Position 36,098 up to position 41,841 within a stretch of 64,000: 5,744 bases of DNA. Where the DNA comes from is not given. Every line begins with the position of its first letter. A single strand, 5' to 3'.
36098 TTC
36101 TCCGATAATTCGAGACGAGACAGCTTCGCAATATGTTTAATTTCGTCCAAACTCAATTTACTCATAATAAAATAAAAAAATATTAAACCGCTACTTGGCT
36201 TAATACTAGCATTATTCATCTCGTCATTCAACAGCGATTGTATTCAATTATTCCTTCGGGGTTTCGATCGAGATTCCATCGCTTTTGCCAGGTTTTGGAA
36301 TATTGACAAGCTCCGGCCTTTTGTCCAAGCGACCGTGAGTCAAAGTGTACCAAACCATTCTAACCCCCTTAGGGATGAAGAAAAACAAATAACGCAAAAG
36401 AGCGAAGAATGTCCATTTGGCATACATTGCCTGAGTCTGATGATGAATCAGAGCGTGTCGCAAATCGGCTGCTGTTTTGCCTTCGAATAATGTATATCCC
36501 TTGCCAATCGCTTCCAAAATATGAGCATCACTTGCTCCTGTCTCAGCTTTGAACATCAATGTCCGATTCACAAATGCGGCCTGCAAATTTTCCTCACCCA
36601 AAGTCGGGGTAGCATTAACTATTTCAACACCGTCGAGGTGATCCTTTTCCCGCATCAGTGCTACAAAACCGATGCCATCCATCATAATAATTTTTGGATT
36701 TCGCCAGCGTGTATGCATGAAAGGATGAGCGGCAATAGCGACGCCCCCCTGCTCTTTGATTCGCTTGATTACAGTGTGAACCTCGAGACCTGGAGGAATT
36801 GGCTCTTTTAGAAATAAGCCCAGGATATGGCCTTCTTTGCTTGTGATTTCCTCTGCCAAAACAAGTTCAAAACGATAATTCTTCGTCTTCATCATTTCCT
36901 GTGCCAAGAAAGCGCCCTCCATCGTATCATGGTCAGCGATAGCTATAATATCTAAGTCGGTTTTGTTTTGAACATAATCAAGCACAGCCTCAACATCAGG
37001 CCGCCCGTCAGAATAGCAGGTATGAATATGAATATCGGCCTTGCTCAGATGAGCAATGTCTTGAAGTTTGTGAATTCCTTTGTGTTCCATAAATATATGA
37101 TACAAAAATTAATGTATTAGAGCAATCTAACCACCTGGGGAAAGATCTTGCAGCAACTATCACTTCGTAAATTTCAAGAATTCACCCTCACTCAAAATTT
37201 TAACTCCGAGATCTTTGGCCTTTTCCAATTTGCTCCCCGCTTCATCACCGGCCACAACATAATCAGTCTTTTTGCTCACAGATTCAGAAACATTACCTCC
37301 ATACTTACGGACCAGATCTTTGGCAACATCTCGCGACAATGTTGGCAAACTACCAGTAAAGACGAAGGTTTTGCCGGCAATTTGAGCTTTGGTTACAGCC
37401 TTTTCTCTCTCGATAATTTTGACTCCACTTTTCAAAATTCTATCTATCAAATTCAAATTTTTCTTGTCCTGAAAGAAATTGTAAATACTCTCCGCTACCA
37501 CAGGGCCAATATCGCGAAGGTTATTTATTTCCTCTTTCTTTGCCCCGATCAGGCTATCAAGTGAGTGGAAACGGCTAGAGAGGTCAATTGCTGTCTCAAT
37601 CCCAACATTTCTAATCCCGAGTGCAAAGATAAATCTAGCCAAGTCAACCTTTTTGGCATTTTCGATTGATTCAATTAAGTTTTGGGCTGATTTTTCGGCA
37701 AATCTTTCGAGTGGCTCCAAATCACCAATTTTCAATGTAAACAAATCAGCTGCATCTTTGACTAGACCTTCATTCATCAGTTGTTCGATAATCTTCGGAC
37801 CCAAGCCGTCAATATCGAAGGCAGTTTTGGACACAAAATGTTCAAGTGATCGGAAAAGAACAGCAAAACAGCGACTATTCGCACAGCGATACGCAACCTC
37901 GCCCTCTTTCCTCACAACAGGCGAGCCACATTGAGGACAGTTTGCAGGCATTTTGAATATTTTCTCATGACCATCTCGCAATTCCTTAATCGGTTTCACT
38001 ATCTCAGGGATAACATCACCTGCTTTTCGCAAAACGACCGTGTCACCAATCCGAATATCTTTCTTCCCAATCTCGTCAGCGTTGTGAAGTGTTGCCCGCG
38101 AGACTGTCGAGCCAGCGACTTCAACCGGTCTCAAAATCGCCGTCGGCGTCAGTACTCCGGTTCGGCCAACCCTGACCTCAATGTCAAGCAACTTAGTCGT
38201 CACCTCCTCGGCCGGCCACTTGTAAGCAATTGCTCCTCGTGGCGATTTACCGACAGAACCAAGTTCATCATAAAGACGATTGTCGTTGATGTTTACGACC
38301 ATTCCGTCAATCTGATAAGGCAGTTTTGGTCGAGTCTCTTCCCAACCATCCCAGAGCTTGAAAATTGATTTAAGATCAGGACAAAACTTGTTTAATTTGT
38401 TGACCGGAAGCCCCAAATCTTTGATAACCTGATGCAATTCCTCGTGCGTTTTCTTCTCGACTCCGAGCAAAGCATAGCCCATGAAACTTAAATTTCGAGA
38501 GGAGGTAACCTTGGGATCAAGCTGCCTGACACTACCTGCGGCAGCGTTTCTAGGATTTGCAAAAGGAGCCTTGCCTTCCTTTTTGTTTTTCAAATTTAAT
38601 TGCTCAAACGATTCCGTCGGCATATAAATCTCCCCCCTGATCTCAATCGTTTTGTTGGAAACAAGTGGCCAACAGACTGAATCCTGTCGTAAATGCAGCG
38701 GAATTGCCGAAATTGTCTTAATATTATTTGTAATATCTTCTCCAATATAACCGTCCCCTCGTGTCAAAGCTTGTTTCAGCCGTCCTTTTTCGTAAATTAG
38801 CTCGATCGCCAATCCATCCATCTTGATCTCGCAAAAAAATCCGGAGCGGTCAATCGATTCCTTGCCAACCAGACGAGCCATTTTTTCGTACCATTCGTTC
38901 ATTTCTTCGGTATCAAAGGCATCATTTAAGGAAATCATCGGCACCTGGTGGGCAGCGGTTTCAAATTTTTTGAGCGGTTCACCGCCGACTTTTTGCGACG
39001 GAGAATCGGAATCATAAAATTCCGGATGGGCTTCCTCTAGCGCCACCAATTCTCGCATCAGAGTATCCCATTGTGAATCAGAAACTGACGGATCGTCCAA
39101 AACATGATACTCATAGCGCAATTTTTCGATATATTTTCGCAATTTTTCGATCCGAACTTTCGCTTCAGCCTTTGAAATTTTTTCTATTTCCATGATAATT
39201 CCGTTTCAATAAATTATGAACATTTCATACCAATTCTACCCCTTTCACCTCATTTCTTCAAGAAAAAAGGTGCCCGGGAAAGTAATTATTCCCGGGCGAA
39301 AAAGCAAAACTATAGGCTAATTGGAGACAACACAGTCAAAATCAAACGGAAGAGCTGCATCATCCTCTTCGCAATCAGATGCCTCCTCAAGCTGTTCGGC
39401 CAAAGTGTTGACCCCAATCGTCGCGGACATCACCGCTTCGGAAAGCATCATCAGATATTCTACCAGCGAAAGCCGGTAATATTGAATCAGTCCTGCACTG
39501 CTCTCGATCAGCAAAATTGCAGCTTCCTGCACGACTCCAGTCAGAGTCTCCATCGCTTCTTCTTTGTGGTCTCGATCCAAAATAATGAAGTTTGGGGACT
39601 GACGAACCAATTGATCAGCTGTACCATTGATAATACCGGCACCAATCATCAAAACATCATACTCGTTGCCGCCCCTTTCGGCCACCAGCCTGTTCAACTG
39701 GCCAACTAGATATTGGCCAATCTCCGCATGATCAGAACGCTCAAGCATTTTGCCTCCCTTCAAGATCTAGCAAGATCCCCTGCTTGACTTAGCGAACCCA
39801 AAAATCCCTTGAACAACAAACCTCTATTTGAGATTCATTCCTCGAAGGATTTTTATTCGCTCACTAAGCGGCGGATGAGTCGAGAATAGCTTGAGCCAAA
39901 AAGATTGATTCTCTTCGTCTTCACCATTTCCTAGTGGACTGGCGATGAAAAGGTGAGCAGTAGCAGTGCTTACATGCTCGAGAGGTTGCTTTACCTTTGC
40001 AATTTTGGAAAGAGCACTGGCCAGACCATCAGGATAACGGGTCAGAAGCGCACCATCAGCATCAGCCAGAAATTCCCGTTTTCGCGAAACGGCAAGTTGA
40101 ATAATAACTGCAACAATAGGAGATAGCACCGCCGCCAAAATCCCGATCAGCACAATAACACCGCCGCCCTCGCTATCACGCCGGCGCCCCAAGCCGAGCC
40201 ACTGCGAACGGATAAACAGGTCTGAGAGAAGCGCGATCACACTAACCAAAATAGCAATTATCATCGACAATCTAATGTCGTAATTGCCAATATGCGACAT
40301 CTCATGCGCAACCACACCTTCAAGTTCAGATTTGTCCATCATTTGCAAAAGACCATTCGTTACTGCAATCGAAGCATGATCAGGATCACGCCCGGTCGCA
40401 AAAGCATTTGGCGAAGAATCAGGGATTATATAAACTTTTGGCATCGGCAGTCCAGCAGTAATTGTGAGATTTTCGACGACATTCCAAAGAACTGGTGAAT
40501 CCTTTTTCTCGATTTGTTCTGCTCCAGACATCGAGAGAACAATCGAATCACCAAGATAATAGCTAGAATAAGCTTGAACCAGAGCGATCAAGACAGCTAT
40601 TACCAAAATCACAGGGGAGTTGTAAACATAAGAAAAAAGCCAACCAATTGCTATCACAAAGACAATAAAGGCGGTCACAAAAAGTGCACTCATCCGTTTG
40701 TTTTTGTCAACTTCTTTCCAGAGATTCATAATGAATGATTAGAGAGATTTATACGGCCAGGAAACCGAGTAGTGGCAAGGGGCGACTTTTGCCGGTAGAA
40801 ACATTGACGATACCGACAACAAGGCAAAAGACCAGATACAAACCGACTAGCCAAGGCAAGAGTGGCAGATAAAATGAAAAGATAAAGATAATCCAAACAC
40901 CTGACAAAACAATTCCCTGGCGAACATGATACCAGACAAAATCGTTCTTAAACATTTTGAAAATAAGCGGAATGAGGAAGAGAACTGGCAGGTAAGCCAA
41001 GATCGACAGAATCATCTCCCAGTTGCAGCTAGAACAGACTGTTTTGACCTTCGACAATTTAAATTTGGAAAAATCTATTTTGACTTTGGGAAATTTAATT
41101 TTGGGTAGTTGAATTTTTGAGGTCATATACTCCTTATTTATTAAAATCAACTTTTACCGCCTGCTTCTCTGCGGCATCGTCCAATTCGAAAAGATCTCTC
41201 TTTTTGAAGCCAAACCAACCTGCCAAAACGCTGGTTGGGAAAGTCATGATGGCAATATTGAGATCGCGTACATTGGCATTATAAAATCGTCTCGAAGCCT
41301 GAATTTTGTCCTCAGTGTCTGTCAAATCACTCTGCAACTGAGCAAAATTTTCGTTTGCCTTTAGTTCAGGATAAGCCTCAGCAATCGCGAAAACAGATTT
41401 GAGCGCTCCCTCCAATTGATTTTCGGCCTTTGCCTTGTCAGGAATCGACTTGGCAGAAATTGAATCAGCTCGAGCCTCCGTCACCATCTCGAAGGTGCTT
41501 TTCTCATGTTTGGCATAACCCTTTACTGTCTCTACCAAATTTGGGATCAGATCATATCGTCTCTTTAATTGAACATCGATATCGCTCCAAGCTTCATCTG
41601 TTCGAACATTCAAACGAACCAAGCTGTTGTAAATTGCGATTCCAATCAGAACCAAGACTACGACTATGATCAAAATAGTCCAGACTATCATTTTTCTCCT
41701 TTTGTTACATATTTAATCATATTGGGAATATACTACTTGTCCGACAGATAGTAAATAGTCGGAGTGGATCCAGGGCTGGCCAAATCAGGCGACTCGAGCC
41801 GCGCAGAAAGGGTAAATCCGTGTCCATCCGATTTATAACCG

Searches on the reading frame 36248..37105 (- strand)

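Call 25: search_protein_families(library=pfam, proteins=[window:36248-37105:-], max_evalue=0.001)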
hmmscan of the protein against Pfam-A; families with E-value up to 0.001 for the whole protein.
window:36248-37105:- (285 aa): 1 family
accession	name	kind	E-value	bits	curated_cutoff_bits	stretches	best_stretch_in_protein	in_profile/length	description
PF13263.12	PHP_C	-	1.4e-08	34.6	21.3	1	186-221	16-53/56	PHP-associated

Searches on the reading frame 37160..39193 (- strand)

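Call 25: search_protein_families(library=pfam, proteins=[window:37160-39193:-], max_evalue=0.001)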
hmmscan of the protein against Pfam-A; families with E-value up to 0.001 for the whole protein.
window:37160-39193:- (677 aa): 9 families
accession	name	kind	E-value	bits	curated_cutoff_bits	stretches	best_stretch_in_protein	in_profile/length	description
PF01653.23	DNA_ligase_aden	-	3e-84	282.9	27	1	76-329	3-253/253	NAD-dependent DNA ligase adenylation domain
PF03120.22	DNA_ligase_OB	-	1.1e-34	118.5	32.9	1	332-409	1-78/79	NAD-dependent DNA ligase OB-fold domain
PF12826.13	HHH_2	-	1.9e-21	76.4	27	1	520-583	1-64/64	Helix-hairpin-helix motif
PF00533.33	BRCT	-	3.2e-15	56.6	21.3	1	607-673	8-75/78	BRCA1 C Terminus (BRCT) domain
PF03119.21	DNA_ligase_ZBD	-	9.4e-11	41.8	25.8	1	418-442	1-25/27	NAD-dependent DNA ligase C4 zinc finger domain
PF14520.12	HHH_5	-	4.5e-10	40.3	27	0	460-511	6-56/57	Helix-hairpin-helix domain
PF12738.14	PTCB-BRCT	-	2.4e-06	27.9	22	1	620-668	12-60/63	twin BRCT domain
PF22745.1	Nlig-Ia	-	3.9e-06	27.8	27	1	14-60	5-51/92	DNA ligase-like, N-terminal NAD+-binding domain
PF16589.12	BRCT_2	-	0.00026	21.7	27.3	1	607-668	5-66/86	BRCT domain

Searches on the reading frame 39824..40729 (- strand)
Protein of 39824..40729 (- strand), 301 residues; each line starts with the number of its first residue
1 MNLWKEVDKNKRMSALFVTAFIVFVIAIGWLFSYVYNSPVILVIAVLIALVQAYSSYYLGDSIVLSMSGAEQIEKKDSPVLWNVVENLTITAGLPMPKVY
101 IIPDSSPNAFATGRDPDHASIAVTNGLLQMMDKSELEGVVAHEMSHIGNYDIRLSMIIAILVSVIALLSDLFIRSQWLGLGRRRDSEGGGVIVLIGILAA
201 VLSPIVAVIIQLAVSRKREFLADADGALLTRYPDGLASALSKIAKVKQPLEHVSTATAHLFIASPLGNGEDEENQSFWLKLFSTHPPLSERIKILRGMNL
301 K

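Call 25: search_protein_families(library=pfam, proteins=[window:39824-40729:-], max_evalue=0.001)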
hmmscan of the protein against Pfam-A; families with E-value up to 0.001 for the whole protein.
window:39824-40729:- (301 aa): 1 family
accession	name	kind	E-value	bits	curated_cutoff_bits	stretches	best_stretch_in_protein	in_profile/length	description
PF01435.24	Peptidase_M48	-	1.1e-31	110.6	20.3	1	81-298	7-185/186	Peptidase family M48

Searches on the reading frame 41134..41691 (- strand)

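Call 70: search_protein_families(library=pfam, proteins=[window:41134-41691:-], max_evalue=0.001)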
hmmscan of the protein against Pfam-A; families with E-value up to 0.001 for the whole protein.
window:41134-41691:- (185 aa): 1 family
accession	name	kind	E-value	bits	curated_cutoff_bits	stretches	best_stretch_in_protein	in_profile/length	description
PF04011.17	LemA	-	1.7e-61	206.8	26.2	1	34-183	1-149/149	LemA family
